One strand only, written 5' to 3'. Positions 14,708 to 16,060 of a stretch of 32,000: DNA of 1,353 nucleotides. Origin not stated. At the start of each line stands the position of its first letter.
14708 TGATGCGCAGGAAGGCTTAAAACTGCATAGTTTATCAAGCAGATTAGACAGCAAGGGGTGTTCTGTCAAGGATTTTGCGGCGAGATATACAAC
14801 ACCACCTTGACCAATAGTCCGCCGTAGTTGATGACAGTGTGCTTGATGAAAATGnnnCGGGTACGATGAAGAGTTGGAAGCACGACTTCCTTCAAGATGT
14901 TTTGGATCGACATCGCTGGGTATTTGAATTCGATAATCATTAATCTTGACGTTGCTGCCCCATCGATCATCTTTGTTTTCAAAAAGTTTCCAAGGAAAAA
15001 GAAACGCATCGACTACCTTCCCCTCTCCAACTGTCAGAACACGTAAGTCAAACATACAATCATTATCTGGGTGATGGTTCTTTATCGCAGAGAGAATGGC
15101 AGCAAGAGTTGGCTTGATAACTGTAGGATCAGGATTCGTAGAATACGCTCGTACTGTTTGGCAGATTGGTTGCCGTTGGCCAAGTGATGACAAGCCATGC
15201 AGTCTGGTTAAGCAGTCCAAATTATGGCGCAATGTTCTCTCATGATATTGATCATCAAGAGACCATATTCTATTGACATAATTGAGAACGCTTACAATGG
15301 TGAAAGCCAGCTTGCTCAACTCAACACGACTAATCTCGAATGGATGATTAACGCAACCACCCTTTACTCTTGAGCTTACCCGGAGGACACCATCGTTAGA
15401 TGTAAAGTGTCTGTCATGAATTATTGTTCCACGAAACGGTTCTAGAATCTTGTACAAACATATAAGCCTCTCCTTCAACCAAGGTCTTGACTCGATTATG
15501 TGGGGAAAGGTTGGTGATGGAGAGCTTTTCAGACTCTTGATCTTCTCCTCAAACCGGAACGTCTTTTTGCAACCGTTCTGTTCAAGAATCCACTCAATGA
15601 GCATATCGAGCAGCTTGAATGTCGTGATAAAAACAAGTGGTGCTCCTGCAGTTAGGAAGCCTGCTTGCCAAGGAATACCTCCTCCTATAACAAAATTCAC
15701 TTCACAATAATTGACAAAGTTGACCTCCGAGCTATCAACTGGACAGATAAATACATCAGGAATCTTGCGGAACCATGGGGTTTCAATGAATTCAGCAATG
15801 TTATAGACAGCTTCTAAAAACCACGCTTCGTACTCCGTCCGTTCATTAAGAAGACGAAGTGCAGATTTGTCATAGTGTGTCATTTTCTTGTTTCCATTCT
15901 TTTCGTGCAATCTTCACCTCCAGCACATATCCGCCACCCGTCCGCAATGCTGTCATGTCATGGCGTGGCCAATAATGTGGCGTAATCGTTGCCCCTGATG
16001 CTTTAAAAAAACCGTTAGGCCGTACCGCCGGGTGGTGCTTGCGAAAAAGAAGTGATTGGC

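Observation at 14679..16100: AT-rich 351-aa orphan gene wedged between argF and argG, bracketed by a 10-bp direct repeat and carrying an outward-facing promoter-like site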

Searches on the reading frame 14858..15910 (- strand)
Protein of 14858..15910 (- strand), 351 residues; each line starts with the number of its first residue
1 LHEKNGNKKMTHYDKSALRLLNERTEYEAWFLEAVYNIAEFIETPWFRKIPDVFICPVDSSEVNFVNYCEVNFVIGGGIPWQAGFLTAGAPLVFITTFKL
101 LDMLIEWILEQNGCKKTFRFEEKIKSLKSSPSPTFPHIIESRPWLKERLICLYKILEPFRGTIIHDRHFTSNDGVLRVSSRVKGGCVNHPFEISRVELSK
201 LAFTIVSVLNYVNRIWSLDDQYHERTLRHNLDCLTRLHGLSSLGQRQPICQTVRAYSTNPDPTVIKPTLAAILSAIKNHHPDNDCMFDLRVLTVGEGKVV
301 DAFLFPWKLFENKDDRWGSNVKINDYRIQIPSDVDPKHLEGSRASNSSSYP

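Call 7: search_protein_families(library=pfam, proteins=[window:14858-15910:-], max_evalue=10)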
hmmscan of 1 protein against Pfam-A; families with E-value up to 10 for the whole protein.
window:14858-15910:- (351 aa): 0 families
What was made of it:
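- On HEPN superfamily: The window protein has no hit at E<=10 (call 7).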

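Call 8: search_protein_families(library=padloc, proteins=[window:14858-15910:-], max_evalue=10)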
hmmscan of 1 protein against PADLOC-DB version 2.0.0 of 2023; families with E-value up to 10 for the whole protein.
window:14858-15910:- (351 aa): 0 families
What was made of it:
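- On Known anti-phage defence systems (PADLOC 2.0): No families at E<=10 for the window protein (call 8).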

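Call 9: search_protein_families(library=ncbifam, proteins=[window:14858-15910:-], max_evalue=10)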
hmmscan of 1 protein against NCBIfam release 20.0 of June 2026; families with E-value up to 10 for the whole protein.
window:14858-15910:- (351 aa): 0 families

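Call 10: search_protein_families(library=phrogs, proteins=[window:14858-15910:-], max_evalue=10)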
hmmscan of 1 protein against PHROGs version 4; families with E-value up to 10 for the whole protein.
window:14858-15910:- (351 aa): 0 families
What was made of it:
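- The window's own protein hits nothing, even at E<=10 (calls 7-10).
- Tried and rejected: Pfam, PADLOC, NCBIfam and PHROGs scans of the window protein gave nothing at E<=10 (calls 7-10).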

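Call 11: find_homologous_proteins(query=window:14858-15910:-, max_evalue=0.001)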
Query window:14858-15910:- (351 aa): 187 proteins with E <= 0.001 among 2133 candidates; the best 120 are listed.
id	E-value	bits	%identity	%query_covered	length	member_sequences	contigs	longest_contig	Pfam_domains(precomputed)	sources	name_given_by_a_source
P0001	8.2e-237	803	100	97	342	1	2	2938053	-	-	-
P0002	3.7e-173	594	76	96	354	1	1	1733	-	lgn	-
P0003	1.5e-153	529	75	89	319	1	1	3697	-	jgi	jgi:hypothetical protein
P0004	2.9e-121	423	61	94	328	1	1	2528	-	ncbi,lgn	-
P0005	4.4e-108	380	55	94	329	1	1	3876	-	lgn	-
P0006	3.6e-106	373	53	97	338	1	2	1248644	-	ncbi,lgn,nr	ncbi:MAG: hypothetical protein Q3M30_12885 [Candidatus Electrothrix sp. Rat3]|nr:hypothetical protei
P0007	2.5e-105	371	54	95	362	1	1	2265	-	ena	-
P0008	2.7e-104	367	54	95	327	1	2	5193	-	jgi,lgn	jgi:hypothetical protein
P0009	4.3e-104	367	53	97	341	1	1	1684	-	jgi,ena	-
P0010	5.3e-101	356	53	94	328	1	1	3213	-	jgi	jgi:hypothetical protein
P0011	9.7e-100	352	52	94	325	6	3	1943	-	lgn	-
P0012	1.1e-98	349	52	98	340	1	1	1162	-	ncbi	-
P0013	2.9e-98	347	53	93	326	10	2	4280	-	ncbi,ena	-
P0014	3.8e-98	347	53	93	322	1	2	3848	-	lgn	-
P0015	1.1e-97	346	52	93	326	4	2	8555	-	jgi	-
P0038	7.9e-94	333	51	93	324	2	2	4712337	-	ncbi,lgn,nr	ncbi:hypothetical protein [Rhodoferax ferrireducens]|nr:hypothetical protein [Rhodoferax ferrireduce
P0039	9.0e-94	333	50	93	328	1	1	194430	-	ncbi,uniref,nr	ncbi:hypothetical protein GCM10011348_36740 [Marinobacterium nitratireducens]|uniref:Uncharacterized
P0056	2.7e-92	328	50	93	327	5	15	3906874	-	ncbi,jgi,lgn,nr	ncbi:hypothetical protein [Candidatus Accumulibacter contiguus]|jgi:hypothetical protein|nr:hypothet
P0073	5.9e-89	317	49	93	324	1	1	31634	-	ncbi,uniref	ncbi:hypothetical protein [Pseudomonas delhiensis]|uniref:hypothetical protein n=1 Tax=Pseudomonas d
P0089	2.2e-86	308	48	93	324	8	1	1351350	-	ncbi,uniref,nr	ncbi:hypothetical protein DY954_07595 [Pseudomonas aeruginosa]|uniref:hypothetical protein n=1 Tax=P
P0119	2.9e-72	262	43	92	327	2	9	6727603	-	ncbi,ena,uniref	ncbi:hypothetical protein [Delftia acidovorans]|uniref:hypothetical protein n=1 Tax=Delftia acidovor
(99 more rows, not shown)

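Call 12: search_solved_structures(query=window:14858-15910:-, max_evalue=10)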
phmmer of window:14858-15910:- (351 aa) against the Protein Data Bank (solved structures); distinct sequences matched with E-value up to 10: 1.
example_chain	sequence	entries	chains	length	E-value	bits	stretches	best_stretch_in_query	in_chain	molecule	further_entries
2clb_A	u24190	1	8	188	1.3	11.3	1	13-37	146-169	DPS-LIKE PROTEIN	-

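Call 16: find_encoding_contigs(protein=P0001, flank=10000, max_places=4)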
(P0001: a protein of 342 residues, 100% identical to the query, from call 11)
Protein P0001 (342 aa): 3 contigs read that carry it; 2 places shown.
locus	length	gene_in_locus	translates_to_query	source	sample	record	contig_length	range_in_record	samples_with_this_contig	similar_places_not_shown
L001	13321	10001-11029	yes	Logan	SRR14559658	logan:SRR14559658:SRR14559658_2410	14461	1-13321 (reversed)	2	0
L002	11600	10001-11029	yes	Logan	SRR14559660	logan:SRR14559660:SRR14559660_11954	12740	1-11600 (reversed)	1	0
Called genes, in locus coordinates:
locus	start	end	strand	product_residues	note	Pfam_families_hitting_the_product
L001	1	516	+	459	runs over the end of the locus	PF02219:MTHFR, PF12225:DUF5981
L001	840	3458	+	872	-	PF01553:Acyltransferase, PF00550:PP-binding (weak), PF00501:AMP-binding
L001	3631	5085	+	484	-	PF01841:Transglut_core, PF13471:Transglut_core3 (faint)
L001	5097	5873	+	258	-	PF00005:ABC_tran, PF13304:AAA_21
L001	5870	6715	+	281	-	PF00149:Metallophos, PF12850:Metallophos_2 (weak)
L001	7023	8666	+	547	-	PF16949:ABC_tran_2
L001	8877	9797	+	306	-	PF02729:OTCace_N, PF00185:OTCace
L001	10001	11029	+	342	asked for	-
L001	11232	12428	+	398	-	PF00764:Arginosuc_synth, PF20979:Arginosuc_syn_C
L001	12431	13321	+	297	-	?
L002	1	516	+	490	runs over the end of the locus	PF02219:MTHFR, PF12225:DUF5981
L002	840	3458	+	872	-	PF01553:Acyltransferase, PF00550:PP-binding (weak), PF00501:AMP-binding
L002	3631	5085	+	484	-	PF01841:Transglut_core, PF13471:Transglut_core3 (faint)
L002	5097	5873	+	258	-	PF00005:ABC_tran, PF13304:AAA_21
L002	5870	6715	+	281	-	PF00149:Metallophos, PF12850:Metallophos_2 (weak)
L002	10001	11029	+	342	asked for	-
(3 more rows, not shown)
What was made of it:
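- Checked: Public gene calls start at the ATG at 15883, giving 342 aa (calls 11, 16).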

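Call 17: find_encoding_contigs(protein=P0006, flank=8000, max_places=2)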
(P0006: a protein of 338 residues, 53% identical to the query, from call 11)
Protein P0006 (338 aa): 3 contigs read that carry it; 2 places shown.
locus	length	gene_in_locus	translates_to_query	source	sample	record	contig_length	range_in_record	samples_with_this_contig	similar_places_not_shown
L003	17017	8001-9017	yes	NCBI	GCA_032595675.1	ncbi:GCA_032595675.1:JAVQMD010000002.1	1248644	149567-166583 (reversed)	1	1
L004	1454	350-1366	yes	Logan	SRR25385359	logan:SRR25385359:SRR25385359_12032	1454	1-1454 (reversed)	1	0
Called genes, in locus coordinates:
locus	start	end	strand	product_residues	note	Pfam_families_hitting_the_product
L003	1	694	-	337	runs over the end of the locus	-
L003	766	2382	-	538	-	PF00072:Response_reg, PF00512:HisKA, PF02518:HATPase_c, PF00072:Response_reg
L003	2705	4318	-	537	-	PF00342:PGI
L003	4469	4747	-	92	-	-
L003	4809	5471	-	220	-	PF00834:Ribul_P_3_epim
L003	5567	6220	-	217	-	PF00697:PRAI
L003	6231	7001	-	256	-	PF00218:IGPS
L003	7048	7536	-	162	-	PF05685:Uma2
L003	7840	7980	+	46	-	-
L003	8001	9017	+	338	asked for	-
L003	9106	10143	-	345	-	PF02885:Glycos_trans_3N, PF00591:Glycos_transf_3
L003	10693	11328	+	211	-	-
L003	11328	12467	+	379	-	-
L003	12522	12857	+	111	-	PF15633:Tox-ART-HYD1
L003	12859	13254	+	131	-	PF21812:DUF6881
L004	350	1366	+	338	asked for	-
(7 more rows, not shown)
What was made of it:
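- In Electrothrix it lies beside an island with Tox-ART, DUF4238 and MNT/HepT genes (call 17).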

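Call 18: find_encoding_contigs(protein=P0038, flank=8000, max_places=2)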
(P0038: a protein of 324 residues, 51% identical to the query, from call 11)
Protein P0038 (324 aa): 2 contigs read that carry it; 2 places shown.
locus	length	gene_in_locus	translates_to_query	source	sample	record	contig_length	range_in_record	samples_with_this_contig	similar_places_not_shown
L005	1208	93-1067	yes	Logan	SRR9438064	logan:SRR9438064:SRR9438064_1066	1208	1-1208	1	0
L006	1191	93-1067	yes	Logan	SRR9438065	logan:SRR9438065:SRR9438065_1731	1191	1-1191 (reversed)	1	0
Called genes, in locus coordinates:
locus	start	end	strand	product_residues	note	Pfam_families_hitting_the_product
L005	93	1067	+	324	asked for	-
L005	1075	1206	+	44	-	?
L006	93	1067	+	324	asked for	-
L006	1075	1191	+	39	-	?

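Call 19: find_encoding_contigs(protein=P0089, flank=8000, max_places=2)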
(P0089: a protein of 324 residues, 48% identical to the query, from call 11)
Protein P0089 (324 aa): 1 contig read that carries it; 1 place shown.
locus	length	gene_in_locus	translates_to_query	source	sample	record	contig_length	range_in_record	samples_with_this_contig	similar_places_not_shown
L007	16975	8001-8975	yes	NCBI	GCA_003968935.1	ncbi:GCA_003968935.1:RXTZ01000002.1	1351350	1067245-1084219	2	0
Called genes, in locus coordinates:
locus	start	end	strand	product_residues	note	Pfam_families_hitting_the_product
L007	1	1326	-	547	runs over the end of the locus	PF07969:Amidohydro_3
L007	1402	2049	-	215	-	PF00440:TetR_N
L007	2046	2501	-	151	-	PF12833:HTH_18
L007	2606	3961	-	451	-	PF07044:DUF1329, PF17131:TP_0789-like (weak)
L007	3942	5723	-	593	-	PF06980:DUF1302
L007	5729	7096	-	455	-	PF01946:Thi4 (weak), PF01266:DAO, PF03486:HI0933_like (faint), PF13738:Pyr_redox_3 (faint)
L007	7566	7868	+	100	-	-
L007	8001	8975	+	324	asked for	-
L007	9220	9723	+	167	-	PF08937:ThsB_TIR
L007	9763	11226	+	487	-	PF13289:SIR2_2, PF18185:STALD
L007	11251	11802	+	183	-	PF13676:TIR_2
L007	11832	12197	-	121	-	-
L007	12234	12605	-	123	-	PF10711:DUF2513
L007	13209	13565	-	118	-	PF00816:Histone_HNS (faint), PF22055:MvaT_DBD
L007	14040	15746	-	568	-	PF03417:AAT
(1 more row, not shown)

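Call 20: find_related_loci(query=A1, collection=genome_contigs, flank=10000)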
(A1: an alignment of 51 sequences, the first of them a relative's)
Query A1 (342 aa) in genome_contigs; peptide patterns used: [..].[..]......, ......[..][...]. (x = any residue, [..] = any of these).
48 stretches matched a pattern; 28 encode a relative of the query (tblastn E <= 1e-3); 28 distinct loci.
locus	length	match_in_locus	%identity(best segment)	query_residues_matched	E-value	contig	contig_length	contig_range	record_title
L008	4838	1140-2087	52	4-330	2e-100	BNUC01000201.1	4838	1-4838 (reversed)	Betaproteobacteria bacterium MS502-56 DNA, sequence201, whole genome shotgun sequence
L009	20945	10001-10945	50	4-330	1e-98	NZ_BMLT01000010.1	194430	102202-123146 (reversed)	Marinobacterium nitratireducens strain CGMCC 1.7286 sequence10, whole genome shotgun sequence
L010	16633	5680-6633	50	4-333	2e-98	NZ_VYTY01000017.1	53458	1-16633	Nitrincola alkalisediminis strain JCM 19317 Scaffold17, whole genome shotgun sequence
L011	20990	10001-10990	48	1-341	2e-98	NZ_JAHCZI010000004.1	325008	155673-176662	Geobacter hydrogenophilus strain DSM 13691 NODE_4_length_325008_cov_239.693830, whole genome shotgun sequence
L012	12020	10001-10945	50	4-330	5e-98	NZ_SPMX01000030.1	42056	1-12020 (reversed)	Candidatus Accumulibacter contiguus isolate SBR_L PAO6_binned_c30, whole genome shotgun sequence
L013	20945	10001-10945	50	4-330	3e-95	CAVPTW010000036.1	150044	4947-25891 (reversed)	MAG: uncultured Gammaproteobacteria bacterium isolate MFD10097.bin.1.40 genome assembly, contig: contig_466, whole genom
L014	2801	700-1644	50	4-330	6e-95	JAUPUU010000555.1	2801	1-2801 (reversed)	MAG: Cyanobacteriota bacterium erpe_2018_sw_21hr_WHONDRS-SW48-000092_B_bin.40 scaffold_1421915, whole genome shotgun seq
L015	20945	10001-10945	47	4-330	3e-90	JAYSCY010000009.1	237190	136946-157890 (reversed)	MAG: Permianibacter sp. isolate ZZ2_ZZA245_bin.51 NODE_36_length_237190_cov_23.924882, whole genome shotgun sequence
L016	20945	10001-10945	46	4-330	3e-87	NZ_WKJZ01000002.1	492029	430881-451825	Pseudomonas xionganensis strain R-22-3 w-18 NODE_2_length_492029_cov_409.854106, whole genome shotgun sequence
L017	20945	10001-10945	47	4-330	2e-87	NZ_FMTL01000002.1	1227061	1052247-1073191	Pseudomonas peli strain DSM 17833, whole genome shotgun sequence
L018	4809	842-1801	44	4-339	6e-82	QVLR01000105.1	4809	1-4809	Azoarcus sp. Aa7 AZOA_contig000105, whole genome shotgun sequence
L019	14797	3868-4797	43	4-329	4e-76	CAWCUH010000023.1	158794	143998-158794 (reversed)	MAG: uncultured beta proteobacterium isolate MFD04944.bin.1.68 genome assembly, contig: contig_84668, whole genome shotg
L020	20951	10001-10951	47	4-332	5e-93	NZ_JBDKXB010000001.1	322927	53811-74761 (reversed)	Thioalkalicoccus limnaeus strain Um2 assembly_contig_1, whole genome shotgun sequence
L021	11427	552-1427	44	4-307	2e-73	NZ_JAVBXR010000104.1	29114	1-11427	MAG: Desulfobulbus sp. isolate GS12 988, whole genome shotgun sequence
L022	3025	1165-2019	44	4-298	2e-71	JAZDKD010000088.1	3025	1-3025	MAG: Pseudomonadota bacterium isolate MEGAHIT-group-0.518 k141_8634066, whole genome shotgun sequence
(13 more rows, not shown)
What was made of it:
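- It occurs in Proteobacteria, Geobacter, and metagenome bins labelled Cyanobacteriota, Planctomycetaceae, Actinomycetota, Bacteroidia and Thermotogae (call 20).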

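Call 23: predict_structure(alignment_id=A1)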
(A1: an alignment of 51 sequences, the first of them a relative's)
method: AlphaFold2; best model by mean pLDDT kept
length: 342 residues; sequences in the alignment: 51
mean_pLDDT: 88.1   pTM: 0.85
mean pLDDT of the five models: 88.1, 86.4, 85.3, 85.0, 84.4
residues with pLDDT >= 90: 243; 70-90: 59; 50-70: 24; < 50: 16
segments of 3 or more residues with pLDDT < 50: 34-39, 62-68, 340-342
pLDDT, mean of each block of 10 residues (from residue 1): 89 96 81 46 88 89 47 74 95 98 94 95 94 97 96 86 91 84 93 96 88 92 97 96 95 94 96 95 97 95 82 95 94 61 49
secondary structure, 60 per line:
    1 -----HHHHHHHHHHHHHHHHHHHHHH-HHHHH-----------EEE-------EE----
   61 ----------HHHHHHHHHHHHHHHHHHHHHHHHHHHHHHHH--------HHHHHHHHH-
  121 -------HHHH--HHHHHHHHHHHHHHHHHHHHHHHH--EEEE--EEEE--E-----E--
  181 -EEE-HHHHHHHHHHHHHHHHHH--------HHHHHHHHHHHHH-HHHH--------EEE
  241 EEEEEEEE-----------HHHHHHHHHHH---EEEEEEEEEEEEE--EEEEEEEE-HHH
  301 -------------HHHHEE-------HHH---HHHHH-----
elements in order: H6-27 H29-33 E45-47 H71-102 H111-119 H128-131 H134-157 E160-163 E166-169 E182-184 H186-203 H212-224 H226-229 E238-248 H260-270 E274-286 E289-296 H314-317 H333-337

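Call 26: fold_search(model_id=the predicted structure, library=pdb)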
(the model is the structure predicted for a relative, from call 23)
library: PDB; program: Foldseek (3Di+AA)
matches with E <= 10: 257; with E <= 0.001: 0
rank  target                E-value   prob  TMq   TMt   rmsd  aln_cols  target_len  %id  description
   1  9g4t                  3.5e-02  0.12  0.13  0.10  23.9       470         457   11  Beta carbonic anhydrase CsoSCA from the Halothiobacillus neapolitanus alpha-carboxysome (released 2025-07-30)
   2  9n6b_A                1.9e-01  0.04  0.10  0.08  18.9       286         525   12  Structure of the retron IA complex with HNH nuclease in the "up" orientation (released 2025-04-23)
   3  5dbo_D                2.3e-01  0.13  0.15  0.17  15.8       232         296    9  Crystal structure of the tetrameric eIF2B-beta2-delta2 complex from C. thermophilum (released 2015-10-07)
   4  2fgy_A                2.6e-01  0.10  0.12  0.09  21.2       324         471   11  Beta Carbonic Anhydrase from the Carboxysomal Shell of Halothiobacillus neapolitanus (CsoSCA) (released 2006-01-17)
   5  9n69_A                3.3e-01  0.03  0.10  0.08  19.9       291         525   13  Structure of the retron IA complex with HNH nuclease in the "down" orientation (released 2025-04-23)
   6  8iuf_4H               3.9e-01  0.09  0.12  0.18  20.0       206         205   14  Cryo-EM structure of Euglena gracilis super-complex I+III2+IV, composite (released 2024-02-28)
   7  1ngd                  6.4e-01  0.03  0.09  0.08  17.1       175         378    8  STRUCTURAL BASIS OF THE 70-KILODALTON HEAT SHOCK COGNATE PROTEIN ATP HYDROLYTIC ACTIVITY, II. STRUCTURE OF THE ACTIVE SI (released 1994-08-31)
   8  3v68                  6.7e-01  0.04  0.11  0.14  21.6       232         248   13  Crystal structure of Pyrococcus furiosus PF2050, a member of DUF2666 family protein (released 2012-04-18)
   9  1ats                  7.9e-01  0.06  0.11  0.10  16.4       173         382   12  THREONINE 204 OF THE CHAPERONE PROTEIN HSC70 INFLUENCES THE STRUCTURE OF THE ACTIVE SITE BUT IS NOT ESSENTIAL FOR ATP HY (released 1993-10-31)
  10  1ngj                  8.3e-01  0.04  0.08  0.08  16.0       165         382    8  STRUCTURAL BASIS OF THE 70-KILODALTON HEAT SHOCK COGNATE PROTEIN ATP HYDROLYTIC ACTIVITY, II. STRUCTURE OF THE ACTIVE SI (released 1994-08-31)
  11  9n6c_D                8.3e-01  0.02  0.10  0.09  17.4       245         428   14  Structure of the Retron IA Complex without the HNH Nuclease (released 2025-04-23)
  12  9iff_D                8.3e-01  0.02  0.10  0.08  19.9       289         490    9  PANDDA analysis - Crystal structure of Trypanosoma brucei trypanothione reductase in complex with Z2856434836 (released 2025-11-12)
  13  7ooe_B                9.8e-01  0.03  0.10  0.09  17.7       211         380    9  Plasmodium falciparum Hsp70-x chaperone nucleotide binding domain in complex with Z321318226 (released 2021-06-02)
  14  6ha7_A                1.1e+00  0.05  0.11  0.10  16.5       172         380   11  Crystal structure of the BiP NBD and MANF complex (released 2019-02-06)
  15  5mx5_H                1.2e+00  0.06  0.13  0.20  18.9       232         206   11  Mouse PA28alpha-beta (released 2017-09-13)
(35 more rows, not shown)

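Call 27: fold_search(model_id=the predicted structure, library=viral)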
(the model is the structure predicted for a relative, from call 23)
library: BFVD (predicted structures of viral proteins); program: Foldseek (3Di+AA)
matches with E <= 10: 365; with E <= 0.001: 0
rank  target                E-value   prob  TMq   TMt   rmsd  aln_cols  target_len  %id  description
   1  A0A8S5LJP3            8.5e-02  0.60  0.24  0.35  15.2       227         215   13  Uncharacterized protein [Myoviridae sp. ct6F13]
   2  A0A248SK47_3          3.1e-01  0.08  0.14  0.05  24.4       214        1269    9  (no name in the UniProt tables at hand)
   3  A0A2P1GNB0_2          4.0e-01  0.07  0.12  0.05  19.0       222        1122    9  Replicase [Wenling dimarhabdovirus 8]
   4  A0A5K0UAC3            5.3e-01  0.06  0.10  0.13  14.0       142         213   11  GTPase [Yasminevirus sp. GU-2018]
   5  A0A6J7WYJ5            5.3e-01  0.04  0.10  0.12  23.5       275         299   13  DNA_BRE_C domain containing protein [uncultured Caudovirales phage]
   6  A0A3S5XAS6            5.6e-01  0.04  0.11  0.16  17.3       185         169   14  Nucleocapsid protein (Fragment) [Influenza A virus]
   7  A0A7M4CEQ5            5.9e-01  0.08  0.12  0.15  12.8       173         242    9  Uncharacterized protein [Pyramimonas orientalis virus 01B]
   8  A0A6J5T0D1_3          6.6e-01  0.08  0.14  0.05  17.1       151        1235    8  YHYH domain containing protein [uncultured Caudovirales phage]
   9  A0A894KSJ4            7.3e-01  0.03  0.11  0.09  20.0       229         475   13  PC475L [African swine fever virus]
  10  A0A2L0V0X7            7.7e-01  0.04  0.09  0.08  18.8       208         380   10  Uncharacterized protein [Agrobacterium phage Atu_ph07]
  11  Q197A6                8.1e-01  0.05  0.10  0.10  16.0       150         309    9  Uncharacterized protein 054L [Invertebrate iridescent virus 3]
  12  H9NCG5                8.1e-01  0.02  0.09  0.04  17.9       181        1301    9  (no name in the UniProt tables at hand)
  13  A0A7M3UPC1            9.0e-01  0.08  0.12  0.17  13.9       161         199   11  Uncharacterized protein [Pyramimonas orientalis virus]
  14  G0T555                9.5e-01  0.04  0.10  0.12  17.3       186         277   11  Uncharacterized protein [Wiseana iridescent virus]
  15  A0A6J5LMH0            1.0e+00  0.09  0.14  0.16  18.3       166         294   11  Uncharacterized protein [uncultured Caudovirales phage]
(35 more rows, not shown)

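Call 29: search_solved_structures(query=A1, max_evalue=10)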
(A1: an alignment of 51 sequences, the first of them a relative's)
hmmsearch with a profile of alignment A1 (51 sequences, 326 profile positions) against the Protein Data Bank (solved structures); distinct sequences matched with E-value up to 10: 3.
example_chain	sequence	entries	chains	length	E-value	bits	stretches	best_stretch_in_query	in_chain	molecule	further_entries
3cwg_A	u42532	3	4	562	0.37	12.9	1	89-142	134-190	Signal transducer and activator of transcription 3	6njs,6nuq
1bg1_A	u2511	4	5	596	0.41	12.8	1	89-142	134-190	PROTEIN (TRANSCRIPTION FACTOR STAT3B) | Signal transducer and activator of transcription 3 | Isoform Stat3B of Signal transducer and activator of transcription 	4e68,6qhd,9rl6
6tlc_B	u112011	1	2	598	0.41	12.7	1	89-142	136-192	Signal transducer and activator of transcription 3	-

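Call 36: search_protein_families(library=pfam, alignment_id=A2, max_evalue=0.00001)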
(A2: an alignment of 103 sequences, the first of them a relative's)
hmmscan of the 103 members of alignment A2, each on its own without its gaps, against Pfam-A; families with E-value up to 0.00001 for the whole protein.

A. member 1, L003:6234-7001:- (256 aa): 1 family
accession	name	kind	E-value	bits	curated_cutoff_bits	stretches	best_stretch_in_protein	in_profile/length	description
PF00218.27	IGPS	-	2.4e-87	292.7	27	1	3-252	1-253/254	Indole-3-glycerol phosphate synthase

B. families by the number of members that match (of 103 scanned): 80 families (the first 25 are shown)
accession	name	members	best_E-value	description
PF07690.21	MFS_1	2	9.9e-39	Major Facilitator Superfamily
PF02604.26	PhdYeFM_antitox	2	2.8e-25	Antitoxin Phd_YefM, type II toxin-antitoxin system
PF03971.19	IDH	1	0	Monomeric isocitrate dehydrogenase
PF01314.23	AFOR_C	1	3.1e-114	Aldehyde ferredoxin oxidoreductase, domains 2 & 3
PF03976.20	PPK2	1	6.3e-98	Polyphosphate kinase 2 (PPK2)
PF00591.27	Glycos_transf_3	1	2.2e-94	Glycosyl transferase family, a/b domain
PF00218.27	IGPS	1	2.4e-87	Indole-3-glycerol phosphate synthase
PF02730.20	AFOR_N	1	9.4e-74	Aldehyde ferredoxin oxidoreductase, N-terminal domain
PF03401.19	TctC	1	2.9e-64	Tripartite tricarboxylate transporter family receptor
PF01266.30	DAO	1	2.2e-58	FAD dependent oxidoreductase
PF02737.24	3HCDH_N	1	2.5e-58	3-hydroxyacyl-CoA dehydrogenase, NAD binding domain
PF00083.30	Sugar_tr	1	3.8e-55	Sugar (and other) transporter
PF18185.7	STALD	1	6.7e-51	Sir2- and TIR-associating SLOG family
PF00072.30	Response_reg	1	3.6e-47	Response regulator receiver domain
PF00108.29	Thiolase_N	1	7.5e-47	Thiolase, N-terminal domain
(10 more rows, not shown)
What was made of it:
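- Other neighbours include PhdYefM, YoeB and PIN genes (call 36).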
